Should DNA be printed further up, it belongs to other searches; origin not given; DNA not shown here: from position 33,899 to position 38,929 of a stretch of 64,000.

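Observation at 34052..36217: Paralogous ~720-aa domain with GH42/clan GH-A-like catalytic motifs split by an insertion: candidate new glycoside hydrolase family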

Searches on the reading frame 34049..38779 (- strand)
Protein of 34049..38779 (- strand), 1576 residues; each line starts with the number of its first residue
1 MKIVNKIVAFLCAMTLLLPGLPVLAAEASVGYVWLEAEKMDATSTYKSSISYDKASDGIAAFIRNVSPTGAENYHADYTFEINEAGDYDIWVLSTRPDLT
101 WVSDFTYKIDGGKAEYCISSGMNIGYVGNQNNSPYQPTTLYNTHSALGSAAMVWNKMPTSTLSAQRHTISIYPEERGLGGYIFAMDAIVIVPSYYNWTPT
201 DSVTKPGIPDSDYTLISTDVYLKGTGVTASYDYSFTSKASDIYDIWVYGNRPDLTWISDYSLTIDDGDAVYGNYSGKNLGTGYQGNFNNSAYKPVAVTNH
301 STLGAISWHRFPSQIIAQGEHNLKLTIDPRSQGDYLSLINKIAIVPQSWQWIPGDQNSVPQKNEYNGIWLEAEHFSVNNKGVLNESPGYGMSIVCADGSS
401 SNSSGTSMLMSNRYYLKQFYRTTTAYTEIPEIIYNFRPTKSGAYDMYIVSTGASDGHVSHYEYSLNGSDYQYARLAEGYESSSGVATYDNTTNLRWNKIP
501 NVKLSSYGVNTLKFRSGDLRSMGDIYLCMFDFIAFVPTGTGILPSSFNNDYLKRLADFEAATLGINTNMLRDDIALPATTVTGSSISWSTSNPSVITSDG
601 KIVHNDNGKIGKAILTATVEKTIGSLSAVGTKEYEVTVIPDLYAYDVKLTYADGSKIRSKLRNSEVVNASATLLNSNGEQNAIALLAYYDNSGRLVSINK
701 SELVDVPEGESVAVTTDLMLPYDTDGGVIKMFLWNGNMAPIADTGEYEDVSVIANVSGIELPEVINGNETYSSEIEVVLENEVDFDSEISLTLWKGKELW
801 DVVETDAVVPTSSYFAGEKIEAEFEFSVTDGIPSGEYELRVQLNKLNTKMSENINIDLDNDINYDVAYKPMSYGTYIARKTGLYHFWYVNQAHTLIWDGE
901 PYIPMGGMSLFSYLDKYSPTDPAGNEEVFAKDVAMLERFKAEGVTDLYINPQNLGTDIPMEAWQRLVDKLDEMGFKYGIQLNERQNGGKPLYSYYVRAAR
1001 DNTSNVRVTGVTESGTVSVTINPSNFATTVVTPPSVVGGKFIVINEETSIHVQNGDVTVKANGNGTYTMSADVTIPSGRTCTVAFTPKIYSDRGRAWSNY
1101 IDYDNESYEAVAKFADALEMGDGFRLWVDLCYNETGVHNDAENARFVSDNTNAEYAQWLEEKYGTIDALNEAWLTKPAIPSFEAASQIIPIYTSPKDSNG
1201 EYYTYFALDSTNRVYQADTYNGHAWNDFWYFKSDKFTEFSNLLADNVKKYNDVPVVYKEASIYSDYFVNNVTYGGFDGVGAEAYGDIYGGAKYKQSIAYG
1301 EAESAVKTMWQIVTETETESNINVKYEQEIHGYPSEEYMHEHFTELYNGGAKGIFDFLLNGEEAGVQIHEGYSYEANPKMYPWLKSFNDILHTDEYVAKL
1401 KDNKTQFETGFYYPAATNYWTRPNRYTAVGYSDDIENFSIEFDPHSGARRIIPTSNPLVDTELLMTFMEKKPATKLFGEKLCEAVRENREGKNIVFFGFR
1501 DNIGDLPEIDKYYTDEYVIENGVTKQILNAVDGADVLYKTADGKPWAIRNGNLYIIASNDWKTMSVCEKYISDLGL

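Call 6: search_protein_families(library=pfam, proteins=[window:34052-38779:-], max_evalue=1)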
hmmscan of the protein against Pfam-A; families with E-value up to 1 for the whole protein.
window:34052-38779:- (1576 aa): 4 families
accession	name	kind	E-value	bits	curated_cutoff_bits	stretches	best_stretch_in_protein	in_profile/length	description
PF20578.4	aBig_2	-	6.3e-10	39.2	27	1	567-639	18-87/89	Atrophied bacterial Ig domain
PF02449.21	Glyco_hydro_42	-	5.8e-06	26.3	21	1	1131-1256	134-234/376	Beta-galactosidase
PF02018.23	CBM_4_9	-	0.0073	17.1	25.9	1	1044-1102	42-100/136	Carbohydrate binding domain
PF14930.12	Qn_am_d_aII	-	0.058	14.1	27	0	1037-1123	4-88/107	Quinohemoprotein amine dehydrogenase, alpha subunit domain II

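Call 11: search_protein_families(library=ncbifam, proteins=[window:34052-38779:-], max_evalue=0.01)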
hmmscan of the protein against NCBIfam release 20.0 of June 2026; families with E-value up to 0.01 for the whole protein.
window:34052-38779:- (1576 aa): 0 families

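Call 35: list_cluster_members(proteins=[P0005, P0014, P0019, P0022, P0025, window:34052-38779:-, window:18942-22976:-])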
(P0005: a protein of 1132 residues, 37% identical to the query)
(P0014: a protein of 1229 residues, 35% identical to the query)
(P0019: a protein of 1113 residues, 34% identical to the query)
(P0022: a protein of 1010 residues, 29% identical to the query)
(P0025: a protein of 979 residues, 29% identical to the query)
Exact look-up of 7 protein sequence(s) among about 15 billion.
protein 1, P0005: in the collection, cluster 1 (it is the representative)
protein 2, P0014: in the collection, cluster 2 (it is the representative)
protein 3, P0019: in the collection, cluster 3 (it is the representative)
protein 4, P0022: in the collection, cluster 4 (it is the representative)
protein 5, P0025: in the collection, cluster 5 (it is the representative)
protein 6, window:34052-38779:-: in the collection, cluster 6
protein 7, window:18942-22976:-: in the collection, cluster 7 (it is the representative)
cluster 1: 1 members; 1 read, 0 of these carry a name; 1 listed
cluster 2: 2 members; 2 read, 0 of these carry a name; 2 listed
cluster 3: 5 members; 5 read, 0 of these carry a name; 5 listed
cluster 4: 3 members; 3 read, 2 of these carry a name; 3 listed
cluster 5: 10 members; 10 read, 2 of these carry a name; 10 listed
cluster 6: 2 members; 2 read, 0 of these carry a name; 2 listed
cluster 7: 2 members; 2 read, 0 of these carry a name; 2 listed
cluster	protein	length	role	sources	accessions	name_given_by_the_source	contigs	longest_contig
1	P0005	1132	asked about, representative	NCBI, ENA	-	-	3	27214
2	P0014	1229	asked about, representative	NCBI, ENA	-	-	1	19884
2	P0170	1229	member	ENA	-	-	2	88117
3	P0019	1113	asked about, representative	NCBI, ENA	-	-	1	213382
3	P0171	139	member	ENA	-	-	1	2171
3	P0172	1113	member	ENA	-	-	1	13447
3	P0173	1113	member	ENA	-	-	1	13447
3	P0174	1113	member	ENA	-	-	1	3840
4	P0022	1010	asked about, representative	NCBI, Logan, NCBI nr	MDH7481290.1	MAG: hypothetical protein QHH26_04830 [Armatimonadota bacterium] | hypothetical protein [Armatimonadota bacterium]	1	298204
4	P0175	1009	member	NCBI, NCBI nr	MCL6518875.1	MAG: hypothetical protein K6T99_03530 [Armatimonadetes bacterium] | hypothetical protein [Armatimonadota bacterium]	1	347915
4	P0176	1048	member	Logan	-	-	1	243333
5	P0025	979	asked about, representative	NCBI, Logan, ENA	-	-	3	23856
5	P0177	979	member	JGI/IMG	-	hypothetical protein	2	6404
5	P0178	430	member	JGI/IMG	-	hypothetical protein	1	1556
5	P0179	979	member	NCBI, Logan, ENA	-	-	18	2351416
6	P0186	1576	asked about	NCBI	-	-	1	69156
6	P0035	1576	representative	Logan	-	-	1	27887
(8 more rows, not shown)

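Call 36: find_encoding_contigs(protein=window:34049-38779:-, flank=1000, max_places=3)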
Protein window:34049-38779:- (1576 aa): no gene with exactly this product is on record in the collection.
